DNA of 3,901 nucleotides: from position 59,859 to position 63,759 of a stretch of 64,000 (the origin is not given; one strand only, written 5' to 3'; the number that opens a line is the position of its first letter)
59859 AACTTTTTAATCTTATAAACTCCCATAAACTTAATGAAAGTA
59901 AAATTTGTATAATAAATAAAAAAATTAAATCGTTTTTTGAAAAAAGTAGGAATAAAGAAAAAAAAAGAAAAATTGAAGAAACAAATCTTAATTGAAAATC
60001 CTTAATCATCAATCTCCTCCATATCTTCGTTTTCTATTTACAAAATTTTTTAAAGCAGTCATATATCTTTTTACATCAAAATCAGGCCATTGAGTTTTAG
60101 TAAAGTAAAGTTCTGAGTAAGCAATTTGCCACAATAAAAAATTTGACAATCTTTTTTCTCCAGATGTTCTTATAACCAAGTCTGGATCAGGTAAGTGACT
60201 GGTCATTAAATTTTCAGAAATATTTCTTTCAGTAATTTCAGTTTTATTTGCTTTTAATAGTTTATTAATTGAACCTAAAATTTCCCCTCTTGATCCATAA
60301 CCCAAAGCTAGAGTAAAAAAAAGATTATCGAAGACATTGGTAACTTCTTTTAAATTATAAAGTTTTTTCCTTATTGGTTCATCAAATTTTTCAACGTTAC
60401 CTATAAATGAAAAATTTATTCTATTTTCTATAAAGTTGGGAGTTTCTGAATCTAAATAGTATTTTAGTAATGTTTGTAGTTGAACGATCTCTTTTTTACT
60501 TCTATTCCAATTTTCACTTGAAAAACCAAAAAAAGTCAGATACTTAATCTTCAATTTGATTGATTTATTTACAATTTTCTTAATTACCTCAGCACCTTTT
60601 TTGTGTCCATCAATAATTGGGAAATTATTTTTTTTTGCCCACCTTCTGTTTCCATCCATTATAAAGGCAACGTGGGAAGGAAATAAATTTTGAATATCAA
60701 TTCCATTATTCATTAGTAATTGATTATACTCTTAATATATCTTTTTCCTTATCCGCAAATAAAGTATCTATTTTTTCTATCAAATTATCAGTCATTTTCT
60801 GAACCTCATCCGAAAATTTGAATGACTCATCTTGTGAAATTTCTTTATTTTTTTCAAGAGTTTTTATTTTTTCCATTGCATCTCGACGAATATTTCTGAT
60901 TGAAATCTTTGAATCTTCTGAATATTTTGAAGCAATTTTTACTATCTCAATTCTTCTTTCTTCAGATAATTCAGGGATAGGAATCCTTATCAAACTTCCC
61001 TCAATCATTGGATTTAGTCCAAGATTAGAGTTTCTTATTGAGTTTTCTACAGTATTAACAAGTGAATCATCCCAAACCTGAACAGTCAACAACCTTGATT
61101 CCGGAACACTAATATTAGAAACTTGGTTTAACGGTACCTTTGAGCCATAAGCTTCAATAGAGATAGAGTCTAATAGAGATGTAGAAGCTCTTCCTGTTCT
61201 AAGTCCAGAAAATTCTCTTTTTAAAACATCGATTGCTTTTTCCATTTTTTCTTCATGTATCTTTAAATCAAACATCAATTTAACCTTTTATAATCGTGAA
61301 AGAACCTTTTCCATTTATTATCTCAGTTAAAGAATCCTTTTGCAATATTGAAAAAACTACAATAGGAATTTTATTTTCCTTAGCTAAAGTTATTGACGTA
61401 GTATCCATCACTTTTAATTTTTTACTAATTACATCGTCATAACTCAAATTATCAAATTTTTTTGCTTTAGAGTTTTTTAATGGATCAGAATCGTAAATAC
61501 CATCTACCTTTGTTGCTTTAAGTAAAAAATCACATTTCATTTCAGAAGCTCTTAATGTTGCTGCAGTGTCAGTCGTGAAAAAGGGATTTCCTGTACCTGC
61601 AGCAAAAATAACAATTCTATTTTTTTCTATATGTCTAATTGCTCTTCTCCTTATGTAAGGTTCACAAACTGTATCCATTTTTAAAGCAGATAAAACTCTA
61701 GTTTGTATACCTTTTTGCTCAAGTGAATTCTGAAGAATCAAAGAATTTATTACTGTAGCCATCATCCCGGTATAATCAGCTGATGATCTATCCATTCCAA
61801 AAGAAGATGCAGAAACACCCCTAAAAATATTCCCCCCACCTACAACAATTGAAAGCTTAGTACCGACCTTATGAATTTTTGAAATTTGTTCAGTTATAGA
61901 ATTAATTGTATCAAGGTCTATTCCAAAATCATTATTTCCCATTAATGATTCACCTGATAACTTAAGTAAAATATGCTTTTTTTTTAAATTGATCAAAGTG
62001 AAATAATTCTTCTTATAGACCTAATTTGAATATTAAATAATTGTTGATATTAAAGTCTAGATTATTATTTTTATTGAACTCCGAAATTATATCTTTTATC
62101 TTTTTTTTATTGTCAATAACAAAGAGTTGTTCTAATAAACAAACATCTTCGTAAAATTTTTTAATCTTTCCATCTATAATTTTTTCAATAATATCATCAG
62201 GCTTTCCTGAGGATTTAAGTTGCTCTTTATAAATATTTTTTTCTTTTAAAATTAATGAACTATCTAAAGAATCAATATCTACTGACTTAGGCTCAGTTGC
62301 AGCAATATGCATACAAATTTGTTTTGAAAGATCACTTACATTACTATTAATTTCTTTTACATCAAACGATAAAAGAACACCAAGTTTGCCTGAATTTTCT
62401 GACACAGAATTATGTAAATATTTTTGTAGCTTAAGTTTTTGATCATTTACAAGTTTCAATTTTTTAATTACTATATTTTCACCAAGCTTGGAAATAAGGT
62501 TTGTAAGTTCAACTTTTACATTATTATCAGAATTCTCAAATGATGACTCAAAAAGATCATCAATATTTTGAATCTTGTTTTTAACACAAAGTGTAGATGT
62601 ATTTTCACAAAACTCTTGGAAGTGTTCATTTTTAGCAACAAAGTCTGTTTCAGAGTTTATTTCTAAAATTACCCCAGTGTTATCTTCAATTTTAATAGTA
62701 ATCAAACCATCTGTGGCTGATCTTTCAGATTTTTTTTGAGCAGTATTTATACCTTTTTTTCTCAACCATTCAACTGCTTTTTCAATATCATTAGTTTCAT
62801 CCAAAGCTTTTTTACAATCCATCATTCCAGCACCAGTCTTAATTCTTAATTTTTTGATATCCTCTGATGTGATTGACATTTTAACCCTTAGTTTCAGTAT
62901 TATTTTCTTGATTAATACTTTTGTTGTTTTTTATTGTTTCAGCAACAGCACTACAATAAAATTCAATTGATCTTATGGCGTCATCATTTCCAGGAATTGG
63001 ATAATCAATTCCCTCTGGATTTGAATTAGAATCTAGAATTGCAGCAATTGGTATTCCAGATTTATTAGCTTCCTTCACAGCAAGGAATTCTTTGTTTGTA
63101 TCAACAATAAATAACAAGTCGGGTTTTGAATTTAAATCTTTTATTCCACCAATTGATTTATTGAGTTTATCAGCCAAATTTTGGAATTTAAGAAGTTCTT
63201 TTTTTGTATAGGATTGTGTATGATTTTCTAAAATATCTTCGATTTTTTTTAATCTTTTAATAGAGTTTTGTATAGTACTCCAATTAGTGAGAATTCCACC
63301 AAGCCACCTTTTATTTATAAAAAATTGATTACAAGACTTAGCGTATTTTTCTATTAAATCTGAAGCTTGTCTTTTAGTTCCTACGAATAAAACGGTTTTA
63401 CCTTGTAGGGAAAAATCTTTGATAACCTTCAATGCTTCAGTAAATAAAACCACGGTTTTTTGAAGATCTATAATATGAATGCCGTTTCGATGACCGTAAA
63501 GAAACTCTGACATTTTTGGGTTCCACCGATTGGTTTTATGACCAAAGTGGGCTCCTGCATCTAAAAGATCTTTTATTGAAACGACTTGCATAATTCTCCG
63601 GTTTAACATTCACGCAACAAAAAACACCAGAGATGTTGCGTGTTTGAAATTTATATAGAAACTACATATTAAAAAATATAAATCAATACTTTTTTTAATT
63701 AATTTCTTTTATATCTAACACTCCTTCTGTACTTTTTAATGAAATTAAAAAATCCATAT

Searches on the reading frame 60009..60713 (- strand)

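Call 49: search_protein_families(library=pfam, proteins=[window:60009-60713:-], max_evalue=0.0001)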
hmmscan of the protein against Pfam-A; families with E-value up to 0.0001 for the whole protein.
window:60009-60713:- (234 aa): 1 family
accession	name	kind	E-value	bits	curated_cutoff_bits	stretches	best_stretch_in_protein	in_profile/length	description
PF01255.24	Prenyltransf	-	1.7e-74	250.5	27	1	18-232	1-219/219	Putative undecaprenyl diphosphate synthase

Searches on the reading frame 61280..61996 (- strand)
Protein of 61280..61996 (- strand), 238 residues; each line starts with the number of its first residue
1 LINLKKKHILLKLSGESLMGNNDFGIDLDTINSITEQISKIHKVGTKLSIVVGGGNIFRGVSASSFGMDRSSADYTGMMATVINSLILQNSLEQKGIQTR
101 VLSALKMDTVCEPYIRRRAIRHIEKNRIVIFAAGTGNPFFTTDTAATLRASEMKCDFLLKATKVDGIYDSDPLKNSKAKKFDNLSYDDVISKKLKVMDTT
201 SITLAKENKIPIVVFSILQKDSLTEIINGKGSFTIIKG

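Call 49: search_protein_families(library=pfam, proteins=[window:61280-61996:-], max_evalue=0.0001)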
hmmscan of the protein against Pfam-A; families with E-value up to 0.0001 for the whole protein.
window:61280-61996:- (238 aa): 1 family
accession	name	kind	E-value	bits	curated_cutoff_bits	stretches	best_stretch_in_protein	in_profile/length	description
PF00696.33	AA_kinase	-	4.5e-34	118.7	24.9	1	9-216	3-234/234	Amino acid kinase family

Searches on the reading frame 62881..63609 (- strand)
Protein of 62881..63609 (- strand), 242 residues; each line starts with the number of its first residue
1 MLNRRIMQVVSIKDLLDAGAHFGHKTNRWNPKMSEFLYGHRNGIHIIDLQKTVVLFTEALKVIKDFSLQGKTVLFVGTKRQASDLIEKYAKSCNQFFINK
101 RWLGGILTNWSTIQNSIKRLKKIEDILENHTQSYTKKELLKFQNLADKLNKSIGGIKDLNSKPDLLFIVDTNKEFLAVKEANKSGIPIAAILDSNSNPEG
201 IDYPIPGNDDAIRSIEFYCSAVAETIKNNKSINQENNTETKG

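Call 49: search_protein_families(library=pfam, proteins=[window:62881-63609:-], max_evalue=0.0001)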
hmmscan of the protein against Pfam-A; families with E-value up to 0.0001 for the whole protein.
window:62881-63609:- (242 aa): 1 family
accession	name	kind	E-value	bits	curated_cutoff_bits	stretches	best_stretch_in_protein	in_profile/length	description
PF00318.25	Ribosomal_S2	-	3.1e-89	298.3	26.1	1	15-227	1-214/216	Ribosomal protein S2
